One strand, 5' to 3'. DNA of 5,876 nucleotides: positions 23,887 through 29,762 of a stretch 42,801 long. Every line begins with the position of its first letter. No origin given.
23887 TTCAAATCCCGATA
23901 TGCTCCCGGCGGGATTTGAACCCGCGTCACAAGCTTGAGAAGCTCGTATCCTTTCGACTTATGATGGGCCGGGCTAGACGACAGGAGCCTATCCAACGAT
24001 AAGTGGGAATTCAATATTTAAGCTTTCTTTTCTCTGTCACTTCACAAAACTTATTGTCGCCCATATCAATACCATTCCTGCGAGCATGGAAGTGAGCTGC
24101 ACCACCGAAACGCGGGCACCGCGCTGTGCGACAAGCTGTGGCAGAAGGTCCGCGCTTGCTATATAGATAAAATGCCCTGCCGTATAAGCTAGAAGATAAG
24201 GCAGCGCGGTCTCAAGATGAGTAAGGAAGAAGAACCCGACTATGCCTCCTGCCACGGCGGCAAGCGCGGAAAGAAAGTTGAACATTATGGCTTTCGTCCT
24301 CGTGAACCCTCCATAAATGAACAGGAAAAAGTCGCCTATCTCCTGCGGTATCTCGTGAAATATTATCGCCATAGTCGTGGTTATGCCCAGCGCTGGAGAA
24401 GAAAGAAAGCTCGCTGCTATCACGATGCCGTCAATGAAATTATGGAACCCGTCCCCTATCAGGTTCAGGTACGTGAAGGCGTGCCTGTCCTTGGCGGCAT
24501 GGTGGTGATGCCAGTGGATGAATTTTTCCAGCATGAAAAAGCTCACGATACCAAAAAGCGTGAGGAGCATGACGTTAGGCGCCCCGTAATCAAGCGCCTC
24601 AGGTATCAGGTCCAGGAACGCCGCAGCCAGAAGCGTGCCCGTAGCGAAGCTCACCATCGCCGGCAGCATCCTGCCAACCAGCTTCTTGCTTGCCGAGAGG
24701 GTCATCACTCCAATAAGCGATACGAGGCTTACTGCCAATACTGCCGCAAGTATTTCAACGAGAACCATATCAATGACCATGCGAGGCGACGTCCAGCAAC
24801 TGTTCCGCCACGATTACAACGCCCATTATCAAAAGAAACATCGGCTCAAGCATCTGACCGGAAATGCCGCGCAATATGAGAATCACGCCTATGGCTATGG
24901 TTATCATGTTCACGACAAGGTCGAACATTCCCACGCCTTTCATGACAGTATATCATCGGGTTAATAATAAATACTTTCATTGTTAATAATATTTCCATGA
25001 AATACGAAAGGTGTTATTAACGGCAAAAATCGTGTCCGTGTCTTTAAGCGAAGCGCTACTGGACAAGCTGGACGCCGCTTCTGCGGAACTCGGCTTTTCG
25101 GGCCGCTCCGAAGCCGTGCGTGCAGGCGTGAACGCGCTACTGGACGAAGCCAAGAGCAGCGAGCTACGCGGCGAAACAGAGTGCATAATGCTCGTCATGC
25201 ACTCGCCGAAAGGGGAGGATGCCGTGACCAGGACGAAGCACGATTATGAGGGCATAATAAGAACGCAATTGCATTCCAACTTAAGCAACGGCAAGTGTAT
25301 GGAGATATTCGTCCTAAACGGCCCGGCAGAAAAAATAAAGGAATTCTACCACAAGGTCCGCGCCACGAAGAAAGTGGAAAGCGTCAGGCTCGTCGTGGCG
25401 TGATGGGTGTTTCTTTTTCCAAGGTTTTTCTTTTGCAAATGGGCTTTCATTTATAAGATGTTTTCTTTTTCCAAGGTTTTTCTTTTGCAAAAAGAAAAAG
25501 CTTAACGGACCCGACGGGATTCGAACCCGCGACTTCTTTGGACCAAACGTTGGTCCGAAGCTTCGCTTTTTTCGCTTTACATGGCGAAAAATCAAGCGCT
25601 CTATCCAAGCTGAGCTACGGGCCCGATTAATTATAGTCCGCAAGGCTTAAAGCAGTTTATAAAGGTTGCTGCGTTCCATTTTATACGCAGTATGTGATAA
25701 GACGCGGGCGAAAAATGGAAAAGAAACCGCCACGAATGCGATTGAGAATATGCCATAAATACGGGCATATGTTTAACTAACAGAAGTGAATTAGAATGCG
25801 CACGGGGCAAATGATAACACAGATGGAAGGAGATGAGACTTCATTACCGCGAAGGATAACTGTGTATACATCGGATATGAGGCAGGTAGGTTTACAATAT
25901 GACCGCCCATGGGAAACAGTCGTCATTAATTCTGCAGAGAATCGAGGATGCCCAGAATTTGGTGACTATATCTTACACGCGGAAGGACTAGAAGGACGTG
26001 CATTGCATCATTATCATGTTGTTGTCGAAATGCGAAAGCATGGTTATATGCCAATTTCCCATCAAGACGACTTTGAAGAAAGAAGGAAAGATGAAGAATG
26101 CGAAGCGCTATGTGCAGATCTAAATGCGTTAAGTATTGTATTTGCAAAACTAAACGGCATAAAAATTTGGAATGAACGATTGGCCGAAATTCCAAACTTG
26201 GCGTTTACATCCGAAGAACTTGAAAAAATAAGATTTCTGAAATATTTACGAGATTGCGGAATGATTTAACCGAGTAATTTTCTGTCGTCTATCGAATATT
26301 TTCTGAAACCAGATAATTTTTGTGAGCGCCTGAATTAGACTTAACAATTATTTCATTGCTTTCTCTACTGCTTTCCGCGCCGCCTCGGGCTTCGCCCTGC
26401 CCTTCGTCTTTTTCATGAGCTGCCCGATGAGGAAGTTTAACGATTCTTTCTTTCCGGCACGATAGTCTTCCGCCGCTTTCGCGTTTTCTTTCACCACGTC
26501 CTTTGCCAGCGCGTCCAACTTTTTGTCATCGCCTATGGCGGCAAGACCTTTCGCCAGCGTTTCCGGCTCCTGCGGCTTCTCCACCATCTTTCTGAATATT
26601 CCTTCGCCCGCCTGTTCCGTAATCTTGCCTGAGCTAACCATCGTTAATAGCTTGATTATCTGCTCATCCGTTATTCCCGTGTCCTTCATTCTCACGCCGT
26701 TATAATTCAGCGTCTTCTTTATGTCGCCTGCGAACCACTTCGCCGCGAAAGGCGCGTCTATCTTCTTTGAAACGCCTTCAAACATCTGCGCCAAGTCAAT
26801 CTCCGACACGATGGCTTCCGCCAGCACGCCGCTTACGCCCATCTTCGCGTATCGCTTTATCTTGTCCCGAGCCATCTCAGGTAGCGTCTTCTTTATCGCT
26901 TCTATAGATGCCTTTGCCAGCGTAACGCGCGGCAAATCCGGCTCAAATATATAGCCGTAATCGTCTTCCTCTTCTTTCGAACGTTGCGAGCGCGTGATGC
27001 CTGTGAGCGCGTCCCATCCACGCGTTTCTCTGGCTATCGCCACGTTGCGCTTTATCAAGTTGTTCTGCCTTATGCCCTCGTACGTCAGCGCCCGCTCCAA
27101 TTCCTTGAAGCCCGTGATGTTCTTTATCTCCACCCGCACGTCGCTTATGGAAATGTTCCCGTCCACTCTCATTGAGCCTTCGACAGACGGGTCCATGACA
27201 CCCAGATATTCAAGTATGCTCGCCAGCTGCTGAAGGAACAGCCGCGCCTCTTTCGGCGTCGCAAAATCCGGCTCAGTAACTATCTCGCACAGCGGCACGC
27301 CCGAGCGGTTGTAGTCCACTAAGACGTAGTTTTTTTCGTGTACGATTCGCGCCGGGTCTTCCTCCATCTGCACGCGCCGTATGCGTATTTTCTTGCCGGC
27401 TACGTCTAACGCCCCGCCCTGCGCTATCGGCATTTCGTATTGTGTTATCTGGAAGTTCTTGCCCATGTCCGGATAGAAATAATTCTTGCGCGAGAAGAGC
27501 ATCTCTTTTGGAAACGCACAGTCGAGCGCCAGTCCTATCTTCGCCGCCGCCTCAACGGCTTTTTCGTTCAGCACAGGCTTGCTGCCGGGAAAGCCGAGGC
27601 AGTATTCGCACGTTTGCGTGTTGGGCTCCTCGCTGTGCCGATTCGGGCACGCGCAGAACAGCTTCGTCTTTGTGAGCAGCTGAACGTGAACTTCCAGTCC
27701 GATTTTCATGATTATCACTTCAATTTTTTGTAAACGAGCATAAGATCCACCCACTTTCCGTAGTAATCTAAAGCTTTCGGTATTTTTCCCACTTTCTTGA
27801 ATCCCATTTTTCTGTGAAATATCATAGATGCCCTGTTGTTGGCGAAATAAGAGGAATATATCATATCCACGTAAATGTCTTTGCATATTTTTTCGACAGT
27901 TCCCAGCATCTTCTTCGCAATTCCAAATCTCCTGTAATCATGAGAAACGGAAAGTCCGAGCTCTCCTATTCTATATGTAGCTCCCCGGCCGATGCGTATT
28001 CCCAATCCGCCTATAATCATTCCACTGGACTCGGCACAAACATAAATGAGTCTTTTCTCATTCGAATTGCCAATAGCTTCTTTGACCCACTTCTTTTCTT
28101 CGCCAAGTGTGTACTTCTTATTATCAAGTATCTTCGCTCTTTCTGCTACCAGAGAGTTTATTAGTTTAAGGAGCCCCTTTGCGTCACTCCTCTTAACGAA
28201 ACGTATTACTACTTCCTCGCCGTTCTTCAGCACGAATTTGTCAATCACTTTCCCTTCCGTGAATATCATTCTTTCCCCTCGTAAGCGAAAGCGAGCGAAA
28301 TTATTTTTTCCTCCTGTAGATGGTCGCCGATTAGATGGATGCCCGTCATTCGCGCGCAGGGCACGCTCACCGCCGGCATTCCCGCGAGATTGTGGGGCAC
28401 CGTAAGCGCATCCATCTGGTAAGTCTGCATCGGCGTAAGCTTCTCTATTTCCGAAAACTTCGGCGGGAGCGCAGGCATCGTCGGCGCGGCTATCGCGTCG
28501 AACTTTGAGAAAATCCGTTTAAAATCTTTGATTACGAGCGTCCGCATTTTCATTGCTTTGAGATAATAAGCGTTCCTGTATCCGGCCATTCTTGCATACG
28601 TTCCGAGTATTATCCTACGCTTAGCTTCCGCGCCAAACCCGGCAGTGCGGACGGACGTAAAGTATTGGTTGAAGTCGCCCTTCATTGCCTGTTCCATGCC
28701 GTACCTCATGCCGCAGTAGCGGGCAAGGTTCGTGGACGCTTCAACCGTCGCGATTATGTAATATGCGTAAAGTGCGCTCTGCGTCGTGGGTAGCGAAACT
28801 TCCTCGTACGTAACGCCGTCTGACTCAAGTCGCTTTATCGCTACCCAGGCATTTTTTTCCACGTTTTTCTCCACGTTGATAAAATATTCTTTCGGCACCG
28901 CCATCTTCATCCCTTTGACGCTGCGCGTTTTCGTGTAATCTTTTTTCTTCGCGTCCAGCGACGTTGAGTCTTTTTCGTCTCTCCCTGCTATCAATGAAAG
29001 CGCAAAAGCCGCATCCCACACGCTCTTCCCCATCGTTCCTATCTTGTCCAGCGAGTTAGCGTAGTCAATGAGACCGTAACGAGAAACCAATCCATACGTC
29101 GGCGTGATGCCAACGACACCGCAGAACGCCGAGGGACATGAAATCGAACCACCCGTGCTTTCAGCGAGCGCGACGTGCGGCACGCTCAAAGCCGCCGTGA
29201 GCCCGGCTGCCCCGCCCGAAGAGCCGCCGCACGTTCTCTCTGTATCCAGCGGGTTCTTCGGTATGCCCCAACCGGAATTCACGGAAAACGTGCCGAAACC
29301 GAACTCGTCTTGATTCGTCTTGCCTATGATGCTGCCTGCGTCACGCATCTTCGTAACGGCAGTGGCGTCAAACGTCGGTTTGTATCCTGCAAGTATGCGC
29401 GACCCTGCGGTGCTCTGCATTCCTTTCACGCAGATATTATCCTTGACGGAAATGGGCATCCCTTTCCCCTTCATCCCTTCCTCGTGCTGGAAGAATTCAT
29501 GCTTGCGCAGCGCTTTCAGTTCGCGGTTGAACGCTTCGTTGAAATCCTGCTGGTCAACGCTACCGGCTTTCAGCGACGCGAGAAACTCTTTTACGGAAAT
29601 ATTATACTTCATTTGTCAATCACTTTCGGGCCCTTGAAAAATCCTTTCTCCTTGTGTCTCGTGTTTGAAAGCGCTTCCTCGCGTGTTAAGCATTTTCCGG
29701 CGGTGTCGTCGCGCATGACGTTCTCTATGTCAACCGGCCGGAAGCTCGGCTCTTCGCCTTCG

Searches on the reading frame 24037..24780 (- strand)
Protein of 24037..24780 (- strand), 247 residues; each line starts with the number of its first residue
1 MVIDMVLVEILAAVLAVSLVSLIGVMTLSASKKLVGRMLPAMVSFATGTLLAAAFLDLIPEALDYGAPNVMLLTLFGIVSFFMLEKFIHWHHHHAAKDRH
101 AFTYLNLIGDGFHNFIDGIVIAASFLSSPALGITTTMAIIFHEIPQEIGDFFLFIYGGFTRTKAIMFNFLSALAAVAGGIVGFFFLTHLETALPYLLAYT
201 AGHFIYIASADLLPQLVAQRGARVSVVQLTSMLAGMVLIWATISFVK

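Call 34: search_protein_families(library=pfam, proteins=[window:24037-24780:-], max_evalue=0.001)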
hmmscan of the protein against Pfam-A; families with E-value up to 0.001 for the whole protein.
window:24037-24780:- (247 aa): 1 family
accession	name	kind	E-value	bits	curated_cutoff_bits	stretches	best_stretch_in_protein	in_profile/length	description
PF02535.28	Zip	-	2.7e-38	132.5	35.1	2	103-239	178-319/323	ZIP Zinc transporter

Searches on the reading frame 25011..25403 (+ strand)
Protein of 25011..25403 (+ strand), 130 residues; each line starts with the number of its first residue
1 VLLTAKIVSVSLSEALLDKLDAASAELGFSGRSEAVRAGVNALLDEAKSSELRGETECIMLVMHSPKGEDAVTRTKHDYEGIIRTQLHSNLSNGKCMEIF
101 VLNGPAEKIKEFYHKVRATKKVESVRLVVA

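Call 35: search_protein_families(library=pfam, proteins=[window:25011-25403:+], max_evalue=0.001)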
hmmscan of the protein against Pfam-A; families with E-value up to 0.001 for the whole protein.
window:25011-25403:+ (130 aa): 2 families
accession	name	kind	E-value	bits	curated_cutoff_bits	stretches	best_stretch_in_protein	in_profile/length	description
PF08753.17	NikR_C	-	1.2e-16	61.1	22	1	64-129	11-76/77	NikR C terminal nickel binding domain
PF01402.27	RHH_1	-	2.5e-05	24.5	20.5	1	8-45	2-38/39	Ribbon-helix-helix protein, copG family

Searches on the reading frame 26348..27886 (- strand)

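Call 35: search_protein_families(library=pfam, proteins=[window:26348-27886:-], max_evalue=0.001)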
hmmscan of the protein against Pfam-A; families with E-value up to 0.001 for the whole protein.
window:26348-27886:- (512 aa): 2 families
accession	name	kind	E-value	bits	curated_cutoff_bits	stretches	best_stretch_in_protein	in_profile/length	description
PF02934.20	GatB_N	-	8.5e-98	327.4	23.4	1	60-328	1-276/277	GatB/GatE catalytic domain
PF02637.23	GatB_Yqey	-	1.2e-35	123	27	1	367-510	1-147/148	GatB domain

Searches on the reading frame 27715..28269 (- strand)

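Call 35: search_protein_families(library=pfam, proteins=[window:27715-28269:-], max_evalue=0.001)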
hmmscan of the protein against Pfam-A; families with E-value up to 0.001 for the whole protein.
window:27715-28269:- (184 aa): 5 families
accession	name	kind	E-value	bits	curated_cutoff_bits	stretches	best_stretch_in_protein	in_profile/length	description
PF13420.13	Acetyltransf_4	-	2.6e-13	50.7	24.3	1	22-177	1-154/155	Acetyltransferase (GNAT) domain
PF00583.31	Acetyltransf_1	-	1.7e-11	44.9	20.7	1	61-157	20-116/116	Acetyltransferase (GNAT) family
PF13302.13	Acetyltransf_3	-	1.7e-09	38.9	25.4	1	20-158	2-138/138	Acetyltransferase (GNAT) domain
PF13508.13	Acetyltransf_7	-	3.7e-09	37.3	27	1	76-159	5-84/84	Acetyltransferase (GNAT) domain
PF13673.13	Acetyltransf_10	-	3e-05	24.5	23.6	1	71-162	28-112/128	Acetyltransferase (GNAT) domain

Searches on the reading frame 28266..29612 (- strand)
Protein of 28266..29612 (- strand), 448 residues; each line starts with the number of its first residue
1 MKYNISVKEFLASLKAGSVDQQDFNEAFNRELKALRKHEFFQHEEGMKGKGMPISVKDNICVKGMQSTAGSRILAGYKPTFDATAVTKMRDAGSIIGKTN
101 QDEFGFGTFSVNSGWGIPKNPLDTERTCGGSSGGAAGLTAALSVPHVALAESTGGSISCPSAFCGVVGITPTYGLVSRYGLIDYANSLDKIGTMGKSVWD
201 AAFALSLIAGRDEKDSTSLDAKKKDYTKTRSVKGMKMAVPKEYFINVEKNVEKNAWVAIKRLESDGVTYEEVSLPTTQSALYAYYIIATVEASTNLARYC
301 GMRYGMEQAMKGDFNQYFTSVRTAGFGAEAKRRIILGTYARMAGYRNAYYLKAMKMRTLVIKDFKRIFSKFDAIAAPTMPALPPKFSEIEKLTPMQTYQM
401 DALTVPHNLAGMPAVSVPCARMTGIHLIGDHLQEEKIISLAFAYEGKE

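Call 35: search_protein_families(library=pfam, proteins=[window:28266-29612:-], max_evalue=0.001)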
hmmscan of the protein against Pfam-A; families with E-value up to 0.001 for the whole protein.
window:28266-29612:- (448 aa): 1 family
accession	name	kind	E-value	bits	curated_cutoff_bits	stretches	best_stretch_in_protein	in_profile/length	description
PF01425.27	Amidase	-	1.3e-106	357.8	27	1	47-437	45-444/445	Amidase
